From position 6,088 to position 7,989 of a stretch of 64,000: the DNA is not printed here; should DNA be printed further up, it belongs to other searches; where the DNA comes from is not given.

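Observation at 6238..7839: Divergent ClpX paralogue with a novel acidic N-terminal domain and a degenerate IGF loop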

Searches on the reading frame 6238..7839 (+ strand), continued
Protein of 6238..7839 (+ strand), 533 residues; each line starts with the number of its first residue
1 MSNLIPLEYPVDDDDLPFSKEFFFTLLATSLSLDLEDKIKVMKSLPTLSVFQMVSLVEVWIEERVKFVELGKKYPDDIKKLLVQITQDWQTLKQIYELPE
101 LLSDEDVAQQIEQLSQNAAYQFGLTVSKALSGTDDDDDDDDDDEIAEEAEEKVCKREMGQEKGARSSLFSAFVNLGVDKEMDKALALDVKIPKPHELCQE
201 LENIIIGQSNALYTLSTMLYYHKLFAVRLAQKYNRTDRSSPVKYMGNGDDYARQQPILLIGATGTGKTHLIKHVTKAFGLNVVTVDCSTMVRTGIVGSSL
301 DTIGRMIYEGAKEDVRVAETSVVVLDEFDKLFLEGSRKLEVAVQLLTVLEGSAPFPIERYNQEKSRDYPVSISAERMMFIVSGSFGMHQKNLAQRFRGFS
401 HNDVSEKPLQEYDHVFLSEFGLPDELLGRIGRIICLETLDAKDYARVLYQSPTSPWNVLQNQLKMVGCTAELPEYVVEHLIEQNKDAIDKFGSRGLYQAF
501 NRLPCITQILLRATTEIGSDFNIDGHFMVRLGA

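Call 8: search_protein_families(library=phrogs, proteins=[window:6238-7839:+], max_evalue=1)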
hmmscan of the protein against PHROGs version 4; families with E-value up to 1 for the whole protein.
window:6238-7839:+ (533 aa): 29 families (the best 25 are shown)
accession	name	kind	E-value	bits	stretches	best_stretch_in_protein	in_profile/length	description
phrog_4339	-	unknown function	4.1e-28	99.8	2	190-310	3-107/552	-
phrog_5534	-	unknown function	3.4e-12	47.2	1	258-395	31-164/273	-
phrog_3757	-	unknown function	1.1e-06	29.4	1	253-333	125-198/367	-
phrog_10401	-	other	1.3e-06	28.4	1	252-334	458-533/667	ATPase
phrog_168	-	DNA, RNA and nucleotide metabolism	1.8e-06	28.9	1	256-340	44-121/314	clamp loader of DNA polymerase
phrog_9172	-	unknown function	2.4e-06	27.7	1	251-334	105-181/509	-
phrog_7998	-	unknown function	2e-05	25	1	253-344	39-143/339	-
phrog_4871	-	other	2.2e-05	24.1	1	254-304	496-553/764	ATP-dependent protease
phrog_249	-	moron, auxiliary metabolic gene and host takeover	3e-05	24.5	1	144-305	50-179/380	porphyrin biosynthesis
phrog_11838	-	DNA, RNA and nucleotide metabolism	5.7e-05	23.5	1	255-350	41-127/420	clamp loader of DNA polymerase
phrog_5846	-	DNA, RNA and nucleotide metabolism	7.1e-05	23.2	1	205-331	18-106/380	clamp loader of DNA polymerase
phrog_7485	-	unknown function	0.00041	20.4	1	255-345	228-303/430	-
phrog_1297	-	other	0.00071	19.7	1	253-301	24-72/356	ATPase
phrog_8638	-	unknown function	0.002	17.8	1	257-332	308-377/568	-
phrog_1815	-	other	0.0021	19.4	1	257-285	6-33/197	guanylate kinase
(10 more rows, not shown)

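Call 15: find_encoding_contigs(protein=P0005, flank=10000, max_places=3)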
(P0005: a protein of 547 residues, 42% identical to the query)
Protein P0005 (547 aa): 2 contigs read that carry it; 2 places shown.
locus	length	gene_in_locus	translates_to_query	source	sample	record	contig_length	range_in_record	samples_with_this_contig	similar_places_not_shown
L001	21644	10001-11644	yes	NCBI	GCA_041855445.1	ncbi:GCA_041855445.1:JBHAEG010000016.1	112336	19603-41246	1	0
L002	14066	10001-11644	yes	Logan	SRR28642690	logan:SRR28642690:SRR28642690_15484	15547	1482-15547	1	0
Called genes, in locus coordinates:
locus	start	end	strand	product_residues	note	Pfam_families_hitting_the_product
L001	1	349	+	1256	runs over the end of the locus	PF02574:S-methyl_trans, PF00809:Pterin_bind, PF02607:B12-binding_2, PF02310:B12-binding, PF02965:Met_synt_B12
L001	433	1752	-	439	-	PF00171:Aldedh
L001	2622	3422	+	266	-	PF13175:AAA_15 (faint), PF00005:ABC_tran, PF02463:SMC_N, PF13304:AAA_21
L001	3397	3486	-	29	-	-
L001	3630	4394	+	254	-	PF00497:SBP_bac_3, PF10613:Lig_chan-Glu_bd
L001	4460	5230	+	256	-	PF00497:SBP_bac_3, PF10613:Lig_chan-Glu_bd (weak)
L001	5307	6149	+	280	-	PF00497:SBP_bac_3, PF10613:Lig_chan-Glu_bd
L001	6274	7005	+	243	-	PF00528:BPD_transp_1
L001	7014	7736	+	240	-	PF00528:BPD_transp_1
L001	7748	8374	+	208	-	PF01557:FAA_hydrolase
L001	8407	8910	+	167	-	-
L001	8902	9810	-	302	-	PF01430:HSP33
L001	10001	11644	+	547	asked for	PF13401:AAA_22 (faint), PF07724:AAA_2, PF00004:AAA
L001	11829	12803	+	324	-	PF00497:SBP_bac_3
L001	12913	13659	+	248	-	PF00528:BPD_transp_1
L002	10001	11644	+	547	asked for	PF13401:AAA_22 (faint), PF07724:AAA_2, PF00004:AAA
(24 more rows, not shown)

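Call 16: find_encoding_contigs(protein=P0030, flank=10000, max_places=3)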
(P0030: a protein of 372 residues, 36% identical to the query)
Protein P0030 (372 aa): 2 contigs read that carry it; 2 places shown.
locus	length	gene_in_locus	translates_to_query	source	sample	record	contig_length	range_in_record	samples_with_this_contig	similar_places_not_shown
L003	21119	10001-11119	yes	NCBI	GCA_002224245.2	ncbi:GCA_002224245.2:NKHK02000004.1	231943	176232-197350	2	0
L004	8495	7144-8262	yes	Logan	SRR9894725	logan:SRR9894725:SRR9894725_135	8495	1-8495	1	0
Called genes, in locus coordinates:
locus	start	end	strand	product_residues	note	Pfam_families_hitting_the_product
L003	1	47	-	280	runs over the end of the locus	PF00590:TP_methylase, PF23016:RsmI_C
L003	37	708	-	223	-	PF03193:RsgA_GTPase (faint), PF01926:MMR_HSR1, PF02421:FeoB_N (weak)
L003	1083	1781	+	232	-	PF13442:Cytochrome_CBB3 (weak), PF00034:Cytochrom_C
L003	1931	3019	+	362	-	-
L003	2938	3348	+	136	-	PF03658:Ub-RnfH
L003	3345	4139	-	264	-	PF05857:TraX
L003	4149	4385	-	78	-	PF10982:DUF2789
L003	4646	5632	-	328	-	PF00056:Ldh_1_N, PF02866:Ldh_1_C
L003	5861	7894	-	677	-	PF01464:SLT, PF27553:SLT_superhelical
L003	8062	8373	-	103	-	-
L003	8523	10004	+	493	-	PF00919:UPF0004, PF04055:Radical_SAM, PF01938:TRAM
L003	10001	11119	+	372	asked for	PF07724:AAA_2, PF00004:AAA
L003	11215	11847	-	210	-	PF03695:UPF0149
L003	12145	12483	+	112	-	-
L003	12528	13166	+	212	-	PF05164:ZapA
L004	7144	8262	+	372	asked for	PF07724:AAA_2, PF00004:AAA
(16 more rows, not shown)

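Call 20: find_related_loci(query=A1, collection=genome_contigs, flank=6000)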
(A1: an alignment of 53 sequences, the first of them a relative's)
Query A1 (533 aa) in genome_contigs; peptide patterns used: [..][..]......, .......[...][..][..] (x = any residue, [..] = any of these).
599 stretches matched a pattern (row limit reached: there are more); 235 encode a relative of the query (tblastn E <= 1e-3); the best 80 are kept; 80 distinct loci.
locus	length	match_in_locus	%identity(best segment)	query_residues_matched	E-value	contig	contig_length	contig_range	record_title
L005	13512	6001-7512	62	1-504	0e+0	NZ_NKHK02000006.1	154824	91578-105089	Moraxella sp. VT-16-12 NODE_6_length_154824_cov_353.823803, whole genome shotgun sequence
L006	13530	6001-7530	42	1-523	2e-128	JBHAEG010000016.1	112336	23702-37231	MAG: Moraxellaceae bacterium isolate Meta-D_MAG_32 Meta-D__106447, whole genome shotgun sequence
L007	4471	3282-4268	37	191-526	2e-59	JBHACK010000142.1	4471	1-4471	MAG: Acinetobacter sp. isolate Meta-Z_MAG_32 Meta-Z__106125, whole genome shotgun sequence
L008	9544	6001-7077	33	191-523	5e-58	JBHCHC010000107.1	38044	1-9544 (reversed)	MAG: Moraxella sp. isolate Z2-86_MAG_25 Z2-86__46705, whole genome shotgun sequence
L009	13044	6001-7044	34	192-523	2e-49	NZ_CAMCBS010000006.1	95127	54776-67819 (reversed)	MAG: uncultured Moraxella sp. isolate SRR15732366_bin.2_metaWRAP_v1.3_MAG ERZ9426310.37, whole genome shotgun sequence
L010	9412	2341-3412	40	188-523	4e-51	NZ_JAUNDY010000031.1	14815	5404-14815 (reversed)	MAG: Moraxella sp. isolate S24M_Sa_18 NODE_1227_length_14815_cov_42.334011, whole genome shotgun sequence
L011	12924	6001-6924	28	183-496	4e-29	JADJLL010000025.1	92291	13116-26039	MAG: Candidatus Eisenbacteria bacterium isolate EsbW_18-Q3-R4-48_BAT3C.113 tig00021883-10-918060, whole genome shotgun s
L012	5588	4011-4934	28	183-496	8e-28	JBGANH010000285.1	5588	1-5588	MAG: Candidatus Eisenbacteria bacterium isolate MAG_MBR_H10.75 MBRH10-75_opera_contig_37003, whole genome shotgun sequen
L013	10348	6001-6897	31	196-498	2e-25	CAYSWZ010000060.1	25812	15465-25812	MAG TPA_asm: uncultured bacterium isolate binchicken_co279_112 genome assembly, contig: k141_4799539, whole genome shotg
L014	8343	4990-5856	29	194-496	3e-25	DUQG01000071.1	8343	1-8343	MAG TPA_asm: Bacteroidales bacterium isolate AS08sgBPME_385 264348_AS08, whole genome shotgun sequence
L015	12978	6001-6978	29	193-503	4e-24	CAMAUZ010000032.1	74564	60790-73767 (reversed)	MAG: Akkermansia muciniphila isolate AH-24oct19-276 genome assembly, contig: AH-24oct19-C513, whole genome shotgun seque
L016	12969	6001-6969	28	193-515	7e-24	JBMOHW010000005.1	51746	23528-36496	MAG: Terrimicrobiaceae bacterium isolate Deming_bin.375 contig1057, whole genome shotgun sequence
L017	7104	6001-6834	28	191-467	6e-24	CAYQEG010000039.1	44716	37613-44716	MAG TPA_asm: uncultured Rickettsiales bacterium isolate SRP077602_co5_496 genome assembly, contig: NODE_3986_length_4471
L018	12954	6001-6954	28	193-503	1e-23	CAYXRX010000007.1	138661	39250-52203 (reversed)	MAG TPA_asm: uncultured Chthoniobacterales bacterium isolate SRP242652_co2_222 genome assembly, contig: NODE_134_length_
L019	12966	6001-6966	29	193-503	8e-24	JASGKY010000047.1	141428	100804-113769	MAG: Verrucomicrobiota bacterium isolate 5N068 JMF-2111-06-0005.ont.bin.68_46, whole genome shotgun sequence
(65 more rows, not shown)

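Call 56: find_encoding_contigs(protein=P0053, flank=10000, max_places=2)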
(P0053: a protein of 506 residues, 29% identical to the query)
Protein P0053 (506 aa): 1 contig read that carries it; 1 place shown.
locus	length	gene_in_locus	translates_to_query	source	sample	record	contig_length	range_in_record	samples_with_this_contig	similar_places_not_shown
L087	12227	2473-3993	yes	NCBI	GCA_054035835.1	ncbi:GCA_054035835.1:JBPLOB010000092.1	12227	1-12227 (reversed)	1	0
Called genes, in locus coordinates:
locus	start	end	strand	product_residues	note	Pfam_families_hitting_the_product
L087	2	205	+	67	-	?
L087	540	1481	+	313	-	-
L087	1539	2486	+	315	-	-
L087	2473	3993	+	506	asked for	PF07724:AAA_2, PF00004:AAA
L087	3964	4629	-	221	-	PF12760:Zn_ribbon_IS1595 (weak)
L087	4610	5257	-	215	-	PF00149:Metallophos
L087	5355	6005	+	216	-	-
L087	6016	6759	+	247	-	PF02492:cobW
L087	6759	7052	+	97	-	PF01455:HupF_HypC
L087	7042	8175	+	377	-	PF01924:HypD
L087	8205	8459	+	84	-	-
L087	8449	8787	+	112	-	PF02452:PemK_toxin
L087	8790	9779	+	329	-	PF00586:AIRS, PF02769:AIRS_C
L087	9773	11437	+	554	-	PF02911:Formyl_trans_C, PF00378:ECH_1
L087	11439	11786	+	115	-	PF01155:HypA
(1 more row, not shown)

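Call 69: predict_structure(alignment_id=A1)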
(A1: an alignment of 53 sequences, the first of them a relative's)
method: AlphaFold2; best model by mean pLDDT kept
length: 533 residues; sequences in the alignment: 53
mean_pLDDT: 87.2   pTM: 0.84
mean pLDDT of the five models: 87.2, 84.4, 83.7, 82.6, 81.8
residues with pLDDT >= 90: 355; 70-90: 107; 50-70: 54; < 50: 17
segments of 3 or more residues with pLDDT < 50: 148-151, 153-157, 400-402
pLDDT, mean of each block of 10 residues (from residue 1): 88 93 96 95 96 95 92 93 94 95 93 94 91 69 53 48 65 75 87 95 95 97 93 85 81 88 92 97 96 88 96 95 96 81 93 92 75 96 77 53 55 79 88 93 96 96 97 95 94 94 96 95 81 64
secondary structure, 60 per line:
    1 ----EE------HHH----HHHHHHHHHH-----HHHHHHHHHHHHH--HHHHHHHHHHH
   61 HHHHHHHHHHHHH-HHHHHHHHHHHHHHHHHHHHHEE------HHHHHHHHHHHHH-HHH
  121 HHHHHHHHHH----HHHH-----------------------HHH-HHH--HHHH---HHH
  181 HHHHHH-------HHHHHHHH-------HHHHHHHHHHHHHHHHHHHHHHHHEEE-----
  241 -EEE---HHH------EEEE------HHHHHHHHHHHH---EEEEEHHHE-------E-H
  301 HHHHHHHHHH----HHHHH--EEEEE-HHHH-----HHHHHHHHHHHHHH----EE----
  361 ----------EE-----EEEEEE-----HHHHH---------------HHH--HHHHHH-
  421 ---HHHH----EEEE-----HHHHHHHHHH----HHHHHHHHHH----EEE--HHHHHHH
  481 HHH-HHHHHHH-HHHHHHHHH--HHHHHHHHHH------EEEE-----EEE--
elements in order: H20-29 H35-47 H50-73 H75-95 H104-116 H118-130 H135-138 H171-174 H178-186 H194-201 H209-232 E233-235 E242-244 E257-260 H267-278 E282-286 H300-310 H315-319 E322-326 H328-331 H337-350 E378-383 H389-393 H414-419 H424-427 E432-435 H441-450 H455-464 E469-471 H474-483 H485-491 H493-501 H504-513 E520-523 E529-531

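Call 74: fold_search(model_id=the predicted structure, library=pdb)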
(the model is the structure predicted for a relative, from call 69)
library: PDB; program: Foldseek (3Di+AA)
matches with E <= 10: 1296; with E <= 0.001: 599
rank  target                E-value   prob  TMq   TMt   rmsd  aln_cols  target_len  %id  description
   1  8e7v_A                5.3e-16  1.00  0.51  0.75   6.2       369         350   21  Cryo-EM structure of substrate-free DNClpX.ClpP from singly capped particles (released 2023-11-08)
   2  6wrf_C                1.8e-15  1.00  0.52  0.76   4.9       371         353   21  ClpX-ClpP complex bound to GFP-ssrA, recognition complex (released 2020-11-04)
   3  8et3_C                1.8e-15  1.00  0.51  0.75   5.2       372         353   20  Cryo-EM structure of a delivery complex containing the SspB adaptor, an ssrA-tagged substrate, and the AAA+ ClpXP prot (released 2023-01-25)
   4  8e91_A                4.1e-15  1.00  0.48  0.70   6.9       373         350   21  Cryo-EM structure of substrate-free ClpX.ClpP (released 2023-11-08)
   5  9c88_A                4.7e-15  1.00  0.52  0.81   3.9       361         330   20  Cryo-EM Structure of a Proteolytic ClpXP AAA+ Machine Translocating a Portion of a Branched-Degron DHFR Substrate (released 2024-10-16)
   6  9dvy_B                4.9e-15  1.00  0.50  0.73   5.9       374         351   21  Human mitochondrial ClpX with endogenous substrate (released 2025-10-15)
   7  8et3_B                6.6e-15  1.00  0.53  0.78   4.2       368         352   21  Cryo-EM structure of a delivery complex containing the SspB adaptor, an ssrA-tagged substrate, and the AAA+ ClpXP prot (released 2023-01-25)
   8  6pos_C                8.4e-15  1.00  0.52  0.77   4.8       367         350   22  ClpX-ClpP complex bound to substrate and ATP-gamma-S, class 1 (released 2020-03-11)
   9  6po3_C                8.8e-15  1.00  0.52  0.77   4.5       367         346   21  ClpX-ClpP complex bound to substrate and ATP-gamma-S, class 3 (released 2020-03-11)
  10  9dvy_C                8.8e-15  1.00  0.49  0.72   6.1       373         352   21  Human mitochondrial ClpX with endogenous substrate (released 2025-10-15)
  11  6pp8_C                9.3e-15  1.00  0.52  0.77   4.7       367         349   22  ClpX in ClpX-ClpP complex bound to substrate and ATP-gamma-S, class 1 (released 2020-03-11)
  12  9dvy_A                9.3e-15  1.00  0.46  0.74   5.6       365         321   22  Human mitochondrial ClpX with endogenous substrate (released 2025-10-15)
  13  8e91_B                9.7e-15  1.00  0.52  0.77   4.7       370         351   22  Cryo-EM structure of substrate-free ClpX.ClpP (released 2023-11-08)
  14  8yd0_D                1.1e-14  1.00  0.51  0.77   5.7       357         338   22  CryoEM structure of M. tuberculosis ClpXP1P2 complex bound to bortezomib (released 2025-03-19)
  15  9c88_E                1.1e-14  1.00  0.48  0.72   5.8       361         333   21  Cryo-EM Structure of a Proteolytic ClpXP AAA+ Machine Translocating a Portion of a Branched-Degron DHFR Substrate (released 2024-10-16)
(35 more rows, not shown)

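Call 91: search_dna_similar(query=window:6238-7839:+, collection=phages, mode=protein, max_rows=15, max_evalue=0.00001)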
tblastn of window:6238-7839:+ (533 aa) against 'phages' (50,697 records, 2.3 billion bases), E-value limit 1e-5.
Records with a match: 100; places in all: 100; records where one place covers at least 80% of the query: 0.
Best place of each record, by identity: <60% 100.
By first word of the organism name: Bacteriophage 19; Prevotella 15; Pseudomonas 12; Vibrio 9; Salmonella 7; Listeria 3; Acinetobacter 3; Escherichia 3; Pectobacterium 3; Erwinia 3; and 14 more.
By host as written in the record: - 27; Prevotella sp. 15; Pseudomonas aeruginosa PAO1 5; Listeria monocytogenes 3; Pseudomonas aeruginosa 3; Erwinia amylovora 3; Klebsiella pneumoniae 3; Vibrio parahaemolyticus 3; and 27 more.
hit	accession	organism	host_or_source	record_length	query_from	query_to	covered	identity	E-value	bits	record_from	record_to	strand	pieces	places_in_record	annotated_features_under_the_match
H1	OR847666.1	Listeria phage LM 4-11-1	Listeria monocytogenes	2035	190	523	63%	29.1%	3e-19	97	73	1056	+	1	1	record has no annotation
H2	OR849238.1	Listeria phage LM 4-14-1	Listeria monocytogenes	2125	190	533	65%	27.2%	9e-21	101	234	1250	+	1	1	record has no annotation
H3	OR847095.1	Listeria phage LM 4-11-1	Listeria monocytogenes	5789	190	533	65%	27.2%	1e-20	101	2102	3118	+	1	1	record has no annotation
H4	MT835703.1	Bacteriophage sp.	human fecal samples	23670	178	523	65%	26.5%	4e-17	91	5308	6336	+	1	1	record has no annotation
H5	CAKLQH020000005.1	Acinetobacter phage MD-2021a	not known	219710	191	521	62%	27.1%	2e-18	95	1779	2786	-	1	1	clpX: ATP-dependent specificity component of ClpP serine protease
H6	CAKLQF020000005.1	Acinetobacter phage MD-2021a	not known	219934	191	521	62%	27.1%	2e-18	95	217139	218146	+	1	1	clpX: ATP-dependent specificity component of ClpP serine protease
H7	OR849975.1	Staphylococcus phage SA 1298 Kay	Staphylococcus aureus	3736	190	496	58%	28.4%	9e-19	96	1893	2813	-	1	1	record has no annotation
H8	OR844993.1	Staphylococcus phage SA 1306 Kay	Staphylococcus aureus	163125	190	496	58%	28.4%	1e-18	96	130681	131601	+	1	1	record has no annotation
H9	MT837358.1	Bacteriophage sp.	human fecal samples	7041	187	523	63%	25.0%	1e-16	89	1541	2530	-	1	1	record has no annotation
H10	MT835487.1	Bacteriophage sp.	human fecal samples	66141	184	523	64%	24.7%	3e-16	89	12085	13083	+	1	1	record has no annotation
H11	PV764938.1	Sinorhizobium phage Phosso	Sinohrizobium meliloti NRRL L-50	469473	178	502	61%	25.6%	8e-18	94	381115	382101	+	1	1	ATP-dependent Clp protease ATP-binding subunit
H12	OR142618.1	Pseudomonas phage Callisto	Pseudomonas aeruginosa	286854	178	496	60%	26.0%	9e-12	74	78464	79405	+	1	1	clpX: ATP-dependent Clp protease ATP-binding subunit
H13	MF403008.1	Agrobacterium phage Atu_ph07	Agrobacterium tumefaciens C58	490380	194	496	57%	27.4%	7e-15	84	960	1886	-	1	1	ATP-dependent Clp protease ATP-binding subunit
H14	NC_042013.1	Agrobacterium phage Atu_ph07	Agrobacterium tumefaciens C58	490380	194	496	57%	27.4%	7e-15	84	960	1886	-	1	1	ATP-dependent Clp protease ATP-binding subunit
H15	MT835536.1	Bacteriophage sp.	human fecal samples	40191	188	496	58%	26.5%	1e-16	90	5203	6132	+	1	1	record has no annotation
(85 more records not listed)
